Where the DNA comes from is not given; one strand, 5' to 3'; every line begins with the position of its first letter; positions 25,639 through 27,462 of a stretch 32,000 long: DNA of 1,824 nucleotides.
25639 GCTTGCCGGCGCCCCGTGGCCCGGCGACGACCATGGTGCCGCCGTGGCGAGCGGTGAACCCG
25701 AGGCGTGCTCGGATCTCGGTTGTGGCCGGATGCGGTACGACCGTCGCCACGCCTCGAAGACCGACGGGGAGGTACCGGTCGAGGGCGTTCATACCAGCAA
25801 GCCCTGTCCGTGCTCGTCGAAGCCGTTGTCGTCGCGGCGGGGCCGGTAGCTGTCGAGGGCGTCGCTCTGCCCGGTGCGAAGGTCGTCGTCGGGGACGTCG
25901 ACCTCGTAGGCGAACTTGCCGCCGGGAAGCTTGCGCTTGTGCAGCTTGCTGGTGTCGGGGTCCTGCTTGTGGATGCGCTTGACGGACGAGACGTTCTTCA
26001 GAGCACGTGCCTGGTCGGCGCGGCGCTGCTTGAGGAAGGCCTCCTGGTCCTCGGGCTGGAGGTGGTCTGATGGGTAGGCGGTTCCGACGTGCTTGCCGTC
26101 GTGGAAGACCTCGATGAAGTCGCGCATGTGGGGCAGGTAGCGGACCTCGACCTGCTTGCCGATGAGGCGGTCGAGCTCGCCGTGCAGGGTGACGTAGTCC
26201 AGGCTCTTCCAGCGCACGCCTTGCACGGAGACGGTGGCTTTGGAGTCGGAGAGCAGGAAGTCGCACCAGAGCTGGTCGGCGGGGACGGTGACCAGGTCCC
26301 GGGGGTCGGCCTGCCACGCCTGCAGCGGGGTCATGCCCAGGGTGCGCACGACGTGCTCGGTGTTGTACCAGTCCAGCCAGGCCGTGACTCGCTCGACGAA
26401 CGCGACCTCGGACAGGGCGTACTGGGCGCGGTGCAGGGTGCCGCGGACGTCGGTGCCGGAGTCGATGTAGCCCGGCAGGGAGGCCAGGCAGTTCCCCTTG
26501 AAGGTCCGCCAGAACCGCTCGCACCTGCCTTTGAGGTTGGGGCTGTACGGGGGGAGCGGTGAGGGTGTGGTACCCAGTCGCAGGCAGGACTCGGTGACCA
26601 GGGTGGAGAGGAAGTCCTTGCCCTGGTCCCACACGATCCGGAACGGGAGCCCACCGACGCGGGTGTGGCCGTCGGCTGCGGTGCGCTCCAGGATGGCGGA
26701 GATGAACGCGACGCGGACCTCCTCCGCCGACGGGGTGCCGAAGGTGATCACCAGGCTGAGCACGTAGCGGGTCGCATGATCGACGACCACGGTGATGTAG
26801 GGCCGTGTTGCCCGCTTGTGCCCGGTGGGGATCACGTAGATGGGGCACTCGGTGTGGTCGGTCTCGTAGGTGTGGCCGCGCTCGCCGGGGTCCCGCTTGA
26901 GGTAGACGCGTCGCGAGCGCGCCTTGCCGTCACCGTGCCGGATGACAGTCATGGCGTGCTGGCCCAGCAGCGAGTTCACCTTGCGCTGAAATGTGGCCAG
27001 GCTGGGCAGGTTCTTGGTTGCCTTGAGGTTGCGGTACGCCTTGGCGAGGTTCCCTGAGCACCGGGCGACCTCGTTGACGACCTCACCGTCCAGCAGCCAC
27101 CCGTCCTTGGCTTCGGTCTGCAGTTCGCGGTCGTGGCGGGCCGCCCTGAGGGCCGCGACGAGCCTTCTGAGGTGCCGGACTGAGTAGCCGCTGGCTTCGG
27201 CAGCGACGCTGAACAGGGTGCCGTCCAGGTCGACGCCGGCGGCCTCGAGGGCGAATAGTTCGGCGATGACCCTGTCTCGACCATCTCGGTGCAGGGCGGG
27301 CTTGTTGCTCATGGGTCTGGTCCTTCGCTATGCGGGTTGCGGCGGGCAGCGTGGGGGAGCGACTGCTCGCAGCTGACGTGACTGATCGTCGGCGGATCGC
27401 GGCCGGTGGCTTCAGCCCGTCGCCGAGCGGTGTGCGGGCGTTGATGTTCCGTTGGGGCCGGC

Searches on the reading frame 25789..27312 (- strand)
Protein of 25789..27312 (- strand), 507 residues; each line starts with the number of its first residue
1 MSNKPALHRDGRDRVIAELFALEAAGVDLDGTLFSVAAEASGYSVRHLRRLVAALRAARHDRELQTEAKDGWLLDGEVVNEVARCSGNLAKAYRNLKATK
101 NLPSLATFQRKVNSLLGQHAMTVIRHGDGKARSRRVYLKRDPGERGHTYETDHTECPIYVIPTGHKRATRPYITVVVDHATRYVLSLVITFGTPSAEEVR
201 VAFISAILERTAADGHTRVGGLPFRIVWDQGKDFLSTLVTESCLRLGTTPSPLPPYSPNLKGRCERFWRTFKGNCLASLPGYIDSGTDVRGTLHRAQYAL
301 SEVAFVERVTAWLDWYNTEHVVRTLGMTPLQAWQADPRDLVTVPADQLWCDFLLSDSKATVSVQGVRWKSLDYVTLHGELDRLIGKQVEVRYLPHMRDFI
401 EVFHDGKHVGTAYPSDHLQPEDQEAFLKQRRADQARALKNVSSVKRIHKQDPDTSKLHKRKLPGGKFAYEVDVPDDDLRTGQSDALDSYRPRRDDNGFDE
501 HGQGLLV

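Call 6: search_protein_families(library=pfam, proteins=[window:25789-27312:-], max_evalue=0.01)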
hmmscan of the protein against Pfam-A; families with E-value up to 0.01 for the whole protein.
window:25789-27312:- (507 aa): 3 families
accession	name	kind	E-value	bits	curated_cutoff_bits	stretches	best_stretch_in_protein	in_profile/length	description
PF09299.17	Mu-transpos_C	-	9.3e-08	32.4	21.7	1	353-410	4-60/61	Mu transposase, C-terminal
PF00665.32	rve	-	5.7e-07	30.2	32.6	1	149-258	8-102/102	Integrase core domain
PF13683.12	rve_3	-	9.7e-07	28.9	26.5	1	247-327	2-64/67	Integrase core domain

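Call 40: search_protein_families(library=ncbifam, proteins=[window:25789-27312:-], max_evalue=0.001)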
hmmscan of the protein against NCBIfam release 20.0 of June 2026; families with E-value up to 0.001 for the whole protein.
window:25789-27312:- (507 aa): 2 families
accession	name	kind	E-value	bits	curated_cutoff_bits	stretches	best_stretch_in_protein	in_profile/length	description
NF033577.2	transpos_IS481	equivalog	5.2e-15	55.7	224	1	31-332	13-283/284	IS481 family transposase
NF033516.0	transpos_IS3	equivalog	7.4e-10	38.6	160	1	42-329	100-365/369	IS3 family transposase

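Call 67: search_protein_families(library=padloc, proteins=[window:25789-27312:-], max_evalue=0.001)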
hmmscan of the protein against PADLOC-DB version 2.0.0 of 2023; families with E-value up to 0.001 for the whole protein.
window:25789-27312:- (507 aa): 1 family
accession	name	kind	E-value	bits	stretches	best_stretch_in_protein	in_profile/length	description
PDLC01737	TnsB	-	4.5e-13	46.4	1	93-403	144-463/621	TnsB_0_V-K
